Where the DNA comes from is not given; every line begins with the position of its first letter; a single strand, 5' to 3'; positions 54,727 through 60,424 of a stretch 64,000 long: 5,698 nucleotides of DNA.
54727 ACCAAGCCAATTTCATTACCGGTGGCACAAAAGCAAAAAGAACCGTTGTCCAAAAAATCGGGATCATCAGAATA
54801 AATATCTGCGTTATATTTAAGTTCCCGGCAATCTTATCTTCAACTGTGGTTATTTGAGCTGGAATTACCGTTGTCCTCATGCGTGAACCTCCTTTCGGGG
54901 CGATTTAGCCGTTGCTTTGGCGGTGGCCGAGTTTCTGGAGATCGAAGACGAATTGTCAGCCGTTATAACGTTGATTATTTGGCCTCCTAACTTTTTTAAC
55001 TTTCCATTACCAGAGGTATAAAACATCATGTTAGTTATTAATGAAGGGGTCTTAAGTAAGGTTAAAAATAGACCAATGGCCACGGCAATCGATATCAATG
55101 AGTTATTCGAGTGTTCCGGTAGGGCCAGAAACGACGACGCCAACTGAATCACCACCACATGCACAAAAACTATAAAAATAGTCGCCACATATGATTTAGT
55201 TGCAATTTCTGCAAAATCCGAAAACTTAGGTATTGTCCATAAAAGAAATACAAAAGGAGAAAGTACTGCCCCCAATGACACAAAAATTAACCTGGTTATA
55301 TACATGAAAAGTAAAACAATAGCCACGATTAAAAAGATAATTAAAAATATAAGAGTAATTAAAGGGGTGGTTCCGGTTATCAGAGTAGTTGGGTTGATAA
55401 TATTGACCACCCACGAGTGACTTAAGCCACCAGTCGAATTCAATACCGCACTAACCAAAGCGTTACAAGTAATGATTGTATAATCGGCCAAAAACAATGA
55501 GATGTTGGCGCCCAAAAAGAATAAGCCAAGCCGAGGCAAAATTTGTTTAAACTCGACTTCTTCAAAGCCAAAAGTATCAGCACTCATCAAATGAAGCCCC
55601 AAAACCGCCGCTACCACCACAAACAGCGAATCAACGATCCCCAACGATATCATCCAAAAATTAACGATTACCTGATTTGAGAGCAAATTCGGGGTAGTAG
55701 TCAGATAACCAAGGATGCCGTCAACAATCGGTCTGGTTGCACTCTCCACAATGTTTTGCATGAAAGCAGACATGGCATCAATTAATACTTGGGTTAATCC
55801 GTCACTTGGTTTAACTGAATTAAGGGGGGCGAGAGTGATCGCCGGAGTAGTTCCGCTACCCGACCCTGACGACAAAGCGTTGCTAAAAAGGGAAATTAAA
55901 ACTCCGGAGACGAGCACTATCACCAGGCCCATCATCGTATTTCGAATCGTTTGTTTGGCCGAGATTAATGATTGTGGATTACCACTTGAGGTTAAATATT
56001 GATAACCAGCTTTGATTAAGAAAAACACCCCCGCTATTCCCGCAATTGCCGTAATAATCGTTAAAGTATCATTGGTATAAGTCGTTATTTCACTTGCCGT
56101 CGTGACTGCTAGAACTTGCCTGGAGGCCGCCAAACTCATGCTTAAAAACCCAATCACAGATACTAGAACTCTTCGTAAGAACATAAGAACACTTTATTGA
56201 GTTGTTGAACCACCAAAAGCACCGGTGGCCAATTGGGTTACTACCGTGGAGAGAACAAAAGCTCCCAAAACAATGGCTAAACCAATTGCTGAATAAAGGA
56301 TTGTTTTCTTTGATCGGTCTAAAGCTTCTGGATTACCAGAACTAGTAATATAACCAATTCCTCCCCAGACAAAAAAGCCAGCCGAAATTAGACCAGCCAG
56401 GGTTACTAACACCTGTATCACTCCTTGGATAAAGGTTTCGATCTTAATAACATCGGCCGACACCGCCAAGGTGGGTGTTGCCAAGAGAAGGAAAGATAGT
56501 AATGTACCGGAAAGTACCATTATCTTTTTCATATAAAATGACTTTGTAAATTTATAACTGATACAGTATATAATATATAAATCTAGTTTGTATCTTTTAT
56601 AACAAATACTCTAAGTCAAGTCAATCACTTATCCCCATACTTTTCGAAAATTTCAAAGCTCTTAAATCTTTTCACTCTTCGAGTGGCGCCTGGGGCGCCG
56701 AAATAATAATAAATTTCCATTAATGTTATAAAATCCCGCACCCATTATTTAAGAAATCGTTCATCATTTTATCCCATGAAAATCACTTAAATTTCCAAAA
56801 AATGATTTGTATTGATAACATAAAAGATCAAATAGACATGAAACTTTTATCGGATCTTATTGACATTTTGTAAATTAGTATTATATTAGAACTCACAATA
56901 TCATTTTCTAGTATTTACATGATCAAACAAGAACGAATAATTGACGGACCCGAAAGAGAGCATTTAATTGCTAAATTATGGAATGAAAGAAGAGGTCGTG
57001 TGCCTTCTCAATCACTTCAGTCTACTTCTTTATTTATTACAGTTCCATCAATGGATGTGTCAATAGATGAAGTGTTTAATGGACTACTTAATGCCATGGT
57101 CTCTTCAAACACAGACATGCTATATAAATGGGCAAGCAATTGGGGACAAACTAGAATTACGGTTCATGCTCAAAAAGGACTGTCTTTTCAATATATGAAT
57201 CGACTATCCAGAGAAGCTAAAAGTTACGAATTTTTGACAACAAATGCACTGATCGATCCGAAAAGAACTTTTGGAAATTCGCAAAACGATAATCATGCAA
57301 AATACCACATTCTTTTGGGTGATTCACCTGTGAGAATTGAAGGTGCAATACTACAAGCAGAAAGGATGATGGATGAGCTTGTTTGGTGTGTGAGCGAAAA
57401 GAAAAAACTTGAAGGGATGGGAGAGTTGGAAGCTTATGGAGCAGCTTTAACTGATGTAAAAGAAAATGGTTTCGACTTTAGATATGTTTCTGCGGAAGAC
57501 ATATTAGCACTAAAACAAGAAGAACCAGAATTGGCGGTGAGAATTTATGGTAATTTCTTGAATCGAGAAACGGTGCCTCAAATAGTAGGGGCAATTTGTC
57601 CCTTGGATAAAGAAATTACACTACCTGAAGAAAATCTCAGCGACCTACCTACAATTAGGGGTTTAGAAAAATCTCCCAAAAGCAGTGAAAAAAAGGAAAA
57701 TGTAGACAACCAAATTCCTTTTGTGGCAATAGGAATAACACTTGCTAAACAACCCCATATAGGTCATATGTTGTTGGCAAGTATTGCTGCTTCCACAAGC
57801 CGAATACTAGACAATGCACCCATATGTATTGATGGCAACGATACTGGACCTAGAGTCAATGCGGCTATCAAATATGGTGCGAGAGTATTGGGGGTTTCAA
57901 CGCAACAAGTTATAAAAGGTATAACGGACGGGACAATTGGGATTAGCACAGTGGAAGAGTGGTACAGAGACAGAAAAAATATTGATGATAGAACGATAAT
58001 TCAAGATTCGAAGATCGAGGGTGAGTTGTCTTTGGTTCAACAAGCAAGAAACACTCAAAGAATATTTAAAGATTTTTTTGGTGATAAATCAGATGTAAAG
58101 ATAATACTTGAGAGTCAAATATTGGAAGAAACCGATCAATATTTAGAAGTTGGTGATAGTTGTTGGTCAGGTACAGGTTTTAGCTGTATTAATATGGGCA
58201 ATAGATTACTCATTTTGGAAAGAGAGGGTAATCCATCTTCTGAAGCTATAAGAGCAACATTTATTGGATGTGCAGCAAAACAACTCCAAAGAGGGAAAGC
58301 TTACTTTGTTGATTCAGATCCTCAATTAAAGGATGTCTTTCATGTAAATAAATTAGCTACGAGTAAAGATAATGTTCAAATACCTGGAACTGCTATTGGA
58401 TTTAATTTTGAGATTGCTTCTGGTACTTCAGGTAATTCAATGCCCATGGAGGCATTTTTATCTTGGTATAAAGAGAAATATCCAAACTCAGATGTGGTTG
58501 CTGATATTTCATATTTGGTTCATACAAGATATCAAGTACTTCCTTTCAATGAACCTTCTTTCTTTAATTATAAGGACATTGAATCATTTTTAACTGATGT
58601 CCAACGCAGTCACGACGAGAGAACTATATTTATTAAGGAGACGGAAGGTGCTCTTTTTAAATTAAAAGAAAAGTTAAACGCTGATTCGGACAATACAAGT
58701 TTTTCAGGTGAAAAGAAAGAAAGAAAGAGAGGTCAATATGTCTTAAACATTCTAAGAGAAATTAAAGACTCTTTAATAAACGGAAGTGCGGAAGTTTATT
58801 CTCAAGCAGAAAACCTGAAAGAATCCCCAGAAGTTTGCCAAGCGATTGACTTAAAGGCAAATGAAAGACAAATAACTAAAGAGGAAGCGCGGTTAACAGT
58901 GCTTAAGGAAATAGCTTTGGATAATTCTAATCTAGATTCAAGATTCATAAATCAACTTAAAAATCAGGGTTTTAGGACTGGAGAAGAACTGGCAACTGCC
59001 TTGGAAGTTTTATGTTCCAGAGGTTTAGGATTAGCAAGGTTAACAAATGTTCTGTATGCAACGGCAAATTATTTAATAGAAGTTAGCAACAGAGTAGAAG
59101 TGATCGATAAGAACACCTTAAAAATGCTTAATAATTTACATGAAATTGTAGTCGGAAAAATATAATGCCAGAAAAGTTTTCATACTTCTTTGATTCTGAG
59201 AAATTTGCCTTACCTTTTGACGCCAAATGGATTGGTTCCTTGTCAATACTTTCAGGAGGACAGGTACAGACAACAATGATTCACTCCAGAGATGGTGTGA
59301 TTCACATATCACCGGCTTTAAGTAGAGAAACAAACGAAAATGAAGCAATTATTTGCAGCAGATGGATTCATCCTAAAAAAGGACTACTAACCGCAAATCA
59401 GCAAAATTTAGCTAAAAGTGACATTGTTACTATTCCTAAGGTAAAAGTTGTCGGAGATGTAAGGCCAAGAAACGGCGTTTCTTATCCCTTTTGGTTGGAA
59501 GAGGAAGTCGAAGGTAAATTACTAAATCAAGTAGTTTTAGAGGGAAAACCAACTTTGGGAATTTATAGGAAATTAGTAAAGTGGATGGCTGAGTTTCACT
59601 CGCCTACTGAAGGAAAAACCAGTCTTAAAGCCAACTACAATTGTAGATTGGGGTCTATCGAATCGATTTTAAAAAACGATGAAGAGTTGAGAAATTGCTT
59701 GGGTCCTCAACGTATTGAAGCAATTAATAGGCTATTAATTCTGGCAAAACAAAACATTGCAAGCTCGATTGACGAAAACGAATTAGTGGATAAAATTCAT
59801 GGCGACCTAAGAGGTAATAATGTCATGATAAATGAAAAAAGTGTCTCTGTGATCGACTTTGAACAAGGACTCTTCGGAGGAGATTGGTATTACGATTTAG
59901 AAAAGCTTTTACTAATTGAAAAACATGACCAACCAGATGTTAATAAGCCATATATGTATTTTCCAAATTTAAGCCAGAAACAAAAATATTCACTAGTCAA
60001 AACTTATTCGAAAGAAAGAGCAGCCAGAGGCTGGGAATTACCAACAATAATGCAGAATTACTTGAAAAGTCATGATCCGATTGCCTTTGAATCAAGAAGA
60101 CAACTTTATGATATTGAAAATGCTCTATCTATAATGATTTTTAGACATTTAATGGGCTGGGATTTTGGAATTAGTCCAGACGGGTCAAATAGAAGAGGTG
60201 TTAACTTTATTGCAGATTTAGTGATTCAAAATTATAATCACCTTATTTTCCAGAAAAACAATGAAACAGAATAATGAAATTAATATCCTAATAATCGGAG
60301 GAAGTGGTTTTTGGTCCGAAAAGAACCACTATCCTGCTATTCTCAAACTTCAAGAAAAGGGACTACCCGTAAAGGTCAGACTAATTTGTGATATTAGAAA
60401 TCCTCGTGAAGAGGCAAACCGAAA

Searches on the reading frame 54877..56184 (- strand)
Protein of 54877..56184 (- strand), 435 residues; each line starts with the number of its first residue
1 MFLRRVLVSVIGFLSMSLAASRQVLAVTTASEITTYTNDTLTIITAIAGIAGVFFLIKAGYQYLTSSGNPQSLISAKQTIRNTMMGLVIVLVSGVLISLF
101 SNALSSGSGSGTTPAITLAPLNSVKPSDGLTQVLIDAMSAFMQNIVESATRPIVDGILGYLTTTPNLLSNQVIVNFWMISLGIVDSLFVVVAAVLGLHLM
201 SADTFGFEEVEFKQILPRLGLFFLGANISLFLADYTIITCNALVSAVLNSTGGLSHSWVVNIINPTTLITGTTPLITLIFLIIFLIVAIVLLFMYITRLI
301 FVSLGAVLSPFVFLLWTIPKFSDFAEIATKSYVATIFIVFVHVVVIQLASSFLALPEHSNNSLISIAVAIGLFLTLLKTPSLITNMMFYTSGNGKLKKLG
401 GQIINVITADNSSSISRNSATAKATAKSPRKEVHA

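Call 75: search_protein_families(library=pfam, proteins=[window:54877-56184:-], max_evalue=0.0001)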
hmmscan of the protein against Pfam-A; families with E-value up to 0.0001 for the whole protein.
window:54877-56184:- (435 aa): 1 family
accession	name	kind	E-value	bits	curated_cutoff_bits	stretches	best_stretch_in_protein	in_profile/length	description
PF18895.5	T4SS_pilin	-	6.3e-08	33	26.6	1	30-100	2-71/71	Type IV secretion system pilin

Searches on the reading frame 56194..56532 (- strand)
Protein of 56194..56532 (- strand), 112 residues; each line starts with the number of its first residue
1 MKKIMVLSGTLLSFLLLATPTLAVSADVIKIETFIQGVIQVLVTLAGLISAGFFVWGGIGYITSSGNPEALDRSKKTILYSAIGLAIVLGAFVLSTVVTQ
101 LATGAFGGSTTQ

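Call 75: search_protein_families(library=pfam, proteins=[window:56194-56532:-], max_evalue=0.0001)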
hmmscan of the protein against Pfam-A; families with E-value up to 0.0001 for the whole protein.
window:56194-56532:- (112 aa): 2 families
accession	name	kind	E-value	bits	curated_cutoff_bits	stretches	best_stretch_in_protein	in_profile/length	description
PF18895.5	T4SS_pilin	-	1.1e-09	38.6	26.6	1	30-98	4-71/71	Type IV secretion system pilin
PF04956.18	TrbC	-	9.2e-07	29.4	27.9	1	3-91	10-91/98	TrbC/VIRB2 pilin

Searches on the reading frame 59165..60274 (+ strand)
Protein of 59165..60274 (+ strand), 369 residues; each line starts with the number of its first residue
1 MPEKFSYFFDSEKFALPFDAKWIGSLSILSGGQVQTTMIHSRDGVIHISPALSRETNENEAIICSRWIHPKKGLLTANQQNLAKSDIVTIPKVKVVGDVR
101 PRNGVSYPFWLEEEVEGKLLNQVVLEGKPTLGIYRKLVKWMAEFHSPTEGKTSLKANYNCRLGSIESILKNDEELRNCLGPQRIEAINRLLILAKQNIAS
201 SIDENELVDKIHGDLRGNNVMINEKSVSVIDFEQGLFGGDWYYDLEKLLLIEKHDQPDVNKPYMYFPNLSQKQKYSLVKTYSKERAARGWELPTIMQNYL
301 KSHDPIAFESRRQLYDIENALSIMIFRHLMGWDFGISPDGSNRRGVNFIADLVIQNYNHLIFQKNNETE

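Call 75: search_protein_families(library=pfam, proteins=[window:59165-60274:+], max_evalue=0.0001)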
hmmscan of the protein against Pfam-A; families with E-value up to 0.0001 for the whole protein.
window:59165-60274:+ (369 aa): 2 families
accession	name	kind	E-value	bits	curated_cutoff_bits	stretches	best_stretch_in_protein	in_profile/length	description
PF19974.5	TCAD9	-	4e-05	23.4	40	1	210-248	299-337/429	Ternary complex associated domain 9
PF01636.29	APH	-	9.7e-05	22.7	23.2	0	82-257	47-219/239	Phosphotransferase enzyme family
